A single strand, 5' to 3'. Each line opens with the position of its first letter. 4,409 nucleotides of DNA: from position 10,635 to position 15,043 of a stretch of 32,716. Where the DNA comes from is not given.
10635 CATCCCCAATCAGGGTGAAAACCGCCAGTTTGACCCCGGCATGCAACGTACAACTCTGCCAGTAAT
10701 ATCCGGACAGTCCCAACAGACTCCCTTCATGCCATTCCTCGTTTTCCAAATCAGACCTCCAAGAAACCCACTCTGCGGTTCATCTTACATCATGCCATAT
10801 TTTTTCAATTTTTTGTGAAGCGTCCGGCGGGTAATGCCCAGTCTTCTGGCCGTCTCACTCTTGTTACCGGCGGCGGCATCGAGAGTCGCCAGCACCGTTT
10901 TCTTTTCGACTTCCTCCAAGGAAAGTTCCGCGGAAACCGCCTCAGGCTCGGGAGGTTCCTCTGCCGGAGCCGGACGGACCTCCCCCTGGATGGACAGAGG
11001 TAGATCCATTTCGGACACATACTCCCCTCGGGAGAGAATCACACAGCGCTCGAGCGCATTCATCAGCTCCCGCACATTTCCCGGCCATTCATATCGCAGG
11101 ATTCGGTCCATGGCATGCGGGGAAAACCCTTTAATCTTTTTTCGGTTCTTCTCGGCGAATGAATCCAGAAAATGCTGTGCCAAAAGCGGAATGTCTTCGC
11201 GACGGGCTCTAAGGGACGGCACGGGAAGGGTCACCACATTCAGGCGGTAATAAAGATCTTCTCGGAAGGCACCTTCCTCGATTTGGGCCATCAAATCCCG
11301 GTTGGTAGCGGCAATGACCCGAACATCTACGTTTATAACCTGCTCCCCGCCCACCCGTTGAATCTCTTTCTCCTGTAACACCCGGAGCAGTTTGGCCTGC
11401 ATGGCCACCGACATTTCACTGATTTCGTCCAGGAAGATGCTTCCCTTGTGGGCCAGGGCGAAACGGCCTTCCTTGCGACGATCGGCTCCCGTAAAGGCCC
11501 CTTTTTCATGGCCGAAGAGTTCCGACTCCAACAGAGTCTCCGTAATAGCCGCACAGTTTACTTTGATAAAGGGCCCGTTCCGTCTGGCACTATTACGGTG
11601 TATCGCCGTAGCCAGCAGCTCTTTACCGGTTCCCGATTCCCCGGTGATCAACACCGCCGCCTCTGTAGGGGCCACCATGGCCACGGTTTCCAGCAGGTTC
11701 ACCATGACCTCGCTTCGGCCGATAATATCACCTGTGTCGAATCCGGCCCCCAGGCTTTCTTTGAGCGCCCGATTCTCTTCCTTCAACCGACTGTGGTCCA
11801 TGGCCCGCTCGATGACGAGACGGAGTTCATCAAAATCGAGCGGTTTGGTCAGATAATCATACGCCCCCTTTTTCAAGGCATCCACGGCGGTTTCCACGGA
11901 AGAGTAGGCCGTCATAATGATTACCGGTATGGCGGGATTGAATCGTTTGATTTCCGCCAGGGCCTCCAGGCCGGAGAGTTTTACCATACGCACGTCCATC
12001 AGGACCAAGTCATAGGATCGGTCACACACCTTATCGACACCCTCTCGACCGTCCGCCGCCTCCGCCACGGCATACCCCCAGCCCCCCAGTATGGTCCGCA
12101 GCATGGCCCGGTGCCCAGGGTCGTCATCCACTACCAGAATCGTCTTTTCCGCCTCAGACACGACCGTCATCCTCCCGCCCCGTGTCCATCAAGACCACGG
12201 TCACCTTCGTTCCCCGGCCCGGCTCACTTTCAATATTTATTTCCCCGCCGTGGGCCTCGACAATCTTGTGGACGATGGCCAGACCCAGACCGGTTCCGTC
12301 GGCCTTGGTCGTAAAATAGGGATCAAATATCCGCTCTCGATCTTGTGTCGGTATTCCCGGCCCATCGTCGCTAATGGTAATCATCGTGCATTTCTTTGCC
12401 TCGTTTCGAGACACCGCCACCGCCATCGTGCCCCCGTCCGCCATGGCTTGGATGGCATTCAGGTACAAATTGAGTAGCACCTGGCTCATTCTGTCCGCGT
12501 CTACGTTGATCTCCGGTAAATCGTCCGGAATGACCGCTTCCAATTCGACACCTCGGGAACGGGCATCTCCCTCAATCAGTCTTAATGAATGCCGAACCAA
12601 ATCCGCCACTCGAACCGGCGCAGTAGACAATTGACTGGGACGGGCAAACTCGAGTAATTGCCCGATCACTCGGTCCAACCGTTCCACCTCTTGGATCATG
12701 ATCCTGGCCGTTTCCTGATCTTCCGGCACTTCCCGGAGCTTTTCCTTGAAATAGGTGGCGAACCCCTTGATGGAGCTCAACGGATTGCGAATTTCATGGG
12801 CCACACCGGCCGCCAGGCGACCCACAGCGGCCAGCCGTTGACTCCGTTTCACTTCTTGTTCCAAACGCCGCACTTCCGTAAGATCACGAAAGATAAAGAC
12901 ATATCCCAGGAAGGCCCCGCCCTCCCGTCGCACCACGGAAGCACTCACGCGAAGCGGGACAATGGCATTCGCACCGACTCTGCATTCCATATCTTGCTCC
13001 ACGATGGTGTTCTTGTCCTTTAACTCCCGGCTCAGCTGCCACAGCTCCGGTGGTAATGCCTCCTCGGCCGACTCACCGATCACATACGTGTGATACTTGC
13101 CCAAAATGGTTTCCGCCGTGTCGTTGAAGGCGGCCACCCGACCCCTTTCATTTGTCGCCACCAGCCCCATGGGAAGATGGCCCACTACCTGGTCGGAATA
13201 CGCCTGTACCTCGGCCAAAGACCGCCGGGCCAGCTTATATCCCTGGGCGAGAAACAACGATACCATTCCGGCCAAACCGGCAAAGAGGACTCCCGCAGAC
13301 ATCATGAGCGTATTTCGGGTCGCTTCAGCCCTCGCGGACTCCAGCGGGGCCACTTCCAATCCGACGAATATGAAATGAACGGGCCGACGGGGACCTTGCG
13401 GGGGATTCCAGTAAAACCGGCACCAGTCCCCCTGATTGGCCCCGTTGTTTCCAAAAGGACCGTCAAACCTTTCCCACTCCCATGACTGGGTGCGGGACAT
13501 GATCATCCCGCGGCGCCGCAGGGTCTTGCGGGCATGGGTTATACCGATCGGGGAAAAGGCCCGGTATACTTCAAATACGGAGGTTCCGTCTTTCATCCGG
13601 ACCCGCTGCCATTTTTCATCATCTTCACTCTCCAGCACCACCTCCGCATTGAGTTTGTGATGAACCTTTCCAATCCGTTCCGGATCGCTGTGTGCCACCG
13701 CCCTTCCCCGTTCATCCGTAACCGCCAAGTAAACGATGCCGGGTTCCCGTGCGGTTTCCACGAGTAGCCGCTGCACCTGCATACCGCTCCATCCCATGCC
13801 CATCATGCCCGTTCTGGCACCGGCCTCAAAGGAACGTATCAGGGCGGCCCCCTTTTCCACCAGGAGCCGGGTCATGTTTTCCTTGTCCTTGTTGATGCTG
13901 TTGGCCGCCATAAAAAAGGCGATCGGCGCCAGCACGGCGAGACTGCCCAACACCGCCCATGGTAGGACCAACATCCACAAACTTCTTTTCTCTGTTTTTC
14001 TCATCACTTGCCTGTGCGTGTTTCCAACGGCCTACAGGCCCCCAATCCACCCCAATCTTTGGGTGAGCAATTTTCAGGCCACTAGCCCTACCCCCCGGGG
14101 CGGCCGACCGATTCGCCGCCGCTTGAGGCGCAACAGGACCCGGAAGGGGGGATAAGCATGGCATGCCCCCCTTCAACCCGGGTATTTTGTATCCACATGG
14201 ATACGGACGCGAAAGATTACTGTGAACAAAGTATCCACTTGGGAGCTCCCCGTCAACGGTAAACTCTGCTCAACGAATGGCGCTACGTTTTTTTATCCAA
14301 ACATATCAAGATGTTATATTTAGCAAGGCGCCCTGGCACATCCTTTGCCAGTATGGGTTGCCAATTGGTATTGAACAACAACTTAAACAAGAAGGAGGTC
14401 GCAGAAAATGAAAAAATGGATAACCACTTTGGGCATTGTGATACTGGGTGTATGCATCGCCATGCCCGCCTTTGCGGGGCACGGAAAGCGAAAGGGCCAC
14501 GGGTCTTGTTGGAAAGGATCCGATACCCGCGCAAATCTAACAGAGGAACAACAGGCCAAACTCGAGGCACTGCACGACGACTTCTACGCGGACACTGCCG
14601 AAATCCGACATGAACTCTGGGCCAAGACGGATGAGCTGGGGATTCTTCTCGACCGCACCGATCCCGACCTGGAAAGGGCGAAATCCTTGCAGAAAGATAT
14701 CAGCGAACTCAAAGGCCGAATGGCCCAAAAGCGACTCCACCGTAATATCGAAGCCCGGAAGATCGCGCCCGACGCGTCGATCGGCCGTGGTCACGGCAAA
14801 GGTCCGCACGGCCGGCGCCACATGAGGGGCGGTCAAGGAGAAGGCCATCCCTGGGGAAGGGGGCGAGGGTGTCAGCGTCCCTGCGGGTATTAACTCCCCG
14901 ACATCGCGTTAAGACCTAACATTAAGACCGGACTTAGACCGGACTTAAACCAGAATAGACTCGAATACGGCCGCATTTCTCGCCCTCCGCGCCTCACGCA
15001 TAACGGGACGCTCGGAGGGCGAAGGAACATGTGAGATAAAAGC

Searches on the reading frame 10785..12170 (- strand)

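Call 10: search_protein_families(library=pfam, proteins=[window:10785-12170:-], max_evalue=0.0001)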
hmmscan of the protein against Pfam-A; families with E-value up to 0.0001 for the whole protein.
window:10785-12170:- (461 aa): 10 families
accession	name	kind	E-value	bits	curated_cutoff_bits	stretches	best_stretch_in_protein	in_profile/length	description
PF00158.32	Sigma54_activat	-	2.8e-74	248.8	20.2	1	149-315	1-167/168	Sigma-54 interaction domain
PF00072.30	Response_reg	-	2.7e-32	111.7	30.2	1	11-120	1-110/111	Response regulator receiver domain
PF25601.1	AAA_lid_14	-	1e-27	96.2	27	1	321-401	1-81/87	AAA+ ATPase lid domain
PF14532.12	Sigma54_activ_2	-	2.2e-19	70.5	25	1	150-320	1-138/138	Sigma-54 interaction domain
PF02954.25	HTH_8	-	1.6e-15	56.9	22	1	417-458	1-42/42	Bacterial regulatory protein, Fis family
PF07728.20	AAA_5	-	1.8e-08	34.9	22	1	173-291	2-123/139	AAA domain (dynein-related subfamily)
PF00004.35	AAA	-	3.2e-08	34.5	21.2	1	173-301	1-118/131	ATPase family associated with various cellular activities (AAA)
PF01078.27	Mg_chelatase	-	3.4e-07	30.3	20.3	0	228-291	93-158/207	Magnesium chelatase, subunit ChlI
PF13191.12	AAA_16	-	5.9e-06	27.3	32.6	1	150-230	3-86/167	AAA ATPase domain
PF07724.20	AAA_2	-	1.2e-05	25.9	27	1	171-298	4-132/166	AAA domain (Cdc48 subfamily)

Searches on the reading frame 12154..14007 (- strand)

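Call 10: search_protein_families(library=pfam, proteins=[window:12154-14007:-], max_evalue=0.0001)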
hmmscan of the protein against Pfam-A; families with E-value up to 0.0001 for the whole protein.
window:12154-14007:- (617 aa): 6 families
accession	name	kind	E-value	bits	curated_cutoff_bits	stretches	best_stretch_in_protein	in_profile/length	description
PF02518.31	HATPase_c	-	3.8e-29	101.8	26.4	1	503-606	2-107/111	Histidine kinase-, DNA gyrase B-, and HSP90-like ATPase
PF00512.31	HisKA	-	1.1e-14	54.6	26.9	1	396-457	3-63/66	His Kinase A (phospho-acceptor) domain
PF13426.13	PAS_9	-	2.5e-08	34.6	27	1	281-378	3-103/103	PAS domain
PF00989.32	PAS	-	7.1e-07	29.7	22.6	1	275-375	7-112/113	PAS fold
PF08448.16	PAS_4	-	3.3e-06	27.7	23.1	1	277-381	3-110/110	PAS fold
PF17203.10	sCache_3_2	-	7.2e-06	26.6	28.4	1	76-145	38-105/140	Single cache domain 3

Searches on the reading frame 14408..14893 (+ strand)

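Call 11: search_protein_families(library=pfam, proteins=[window:14408-14893:+], max_evalue=0.0001)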
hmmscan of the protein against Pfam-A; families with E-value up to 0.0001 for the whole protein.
window:14408-14893:+ (161 aa): 1 family
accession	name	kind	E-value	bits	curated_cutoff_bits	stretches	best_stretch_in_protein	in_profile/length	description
PF13801.11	Metal_resist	-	9.6e-14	52.1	29.2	1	10-122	5-120/125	Heavy-metal resistance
